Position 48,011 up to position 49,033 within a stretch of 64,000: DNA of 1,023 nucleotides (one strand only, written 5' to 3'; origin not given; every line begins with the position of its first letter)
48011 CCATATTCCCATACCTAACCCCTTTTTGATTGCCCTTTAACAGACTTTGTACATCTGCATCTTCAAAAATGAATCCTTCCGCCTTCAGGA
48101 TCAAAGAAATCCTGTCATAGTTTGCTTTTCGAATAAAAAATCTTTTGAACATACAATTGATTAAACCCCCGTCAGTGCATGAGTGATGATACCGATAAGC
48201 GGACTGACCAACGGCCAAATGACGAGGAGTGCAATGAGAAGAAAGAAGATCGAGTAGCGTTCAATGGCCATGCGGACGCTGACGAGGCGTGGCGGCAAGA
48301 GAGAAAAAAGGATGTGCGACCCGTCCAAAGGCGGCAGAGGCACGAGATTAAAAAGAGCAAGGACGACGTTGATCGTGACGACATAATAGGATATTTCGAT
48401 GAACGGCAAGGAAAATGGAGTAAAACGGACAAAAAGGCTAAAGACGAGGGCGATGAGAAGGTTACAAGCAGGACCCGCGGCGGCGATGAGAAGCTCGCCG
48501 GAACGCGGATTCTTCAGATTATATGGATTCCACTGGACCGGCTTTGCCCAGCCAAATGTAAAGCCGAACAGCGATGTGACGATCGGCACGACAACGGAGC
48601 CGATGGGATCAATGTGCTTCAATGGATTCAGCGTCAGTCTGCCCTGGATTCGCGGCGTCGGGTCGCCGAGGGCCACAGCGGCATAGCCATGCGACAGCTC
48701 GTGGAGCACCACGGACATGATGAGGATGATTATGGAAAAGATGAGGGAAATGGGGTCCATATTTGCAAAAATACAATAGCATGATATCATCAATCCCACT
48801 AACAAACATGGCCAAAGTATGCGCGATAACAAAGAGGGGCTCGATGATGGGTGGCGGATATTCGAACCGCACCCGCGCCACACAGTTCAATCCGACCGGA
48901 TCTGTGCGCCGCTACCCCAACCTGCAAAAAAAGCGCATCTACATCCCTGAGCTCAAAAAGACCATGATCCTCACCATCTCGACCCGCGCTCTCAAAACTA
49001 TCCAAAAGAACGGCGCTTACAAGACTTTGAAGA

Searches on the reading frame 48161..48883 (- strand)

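Call 33: search_protein_families(library=pfam, proteins=[window:48161-48883:-])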
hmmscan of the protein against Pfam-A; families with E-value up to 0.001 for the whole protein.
window:48161-48883:- (240 aa): 1 family
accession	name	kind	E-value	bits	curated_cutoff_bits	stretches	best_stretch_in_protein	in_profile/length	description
PF02163.28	Peptidase_M50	-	1.2e-15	57.9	27.2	2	161-216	159-219/221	Peptidase family M50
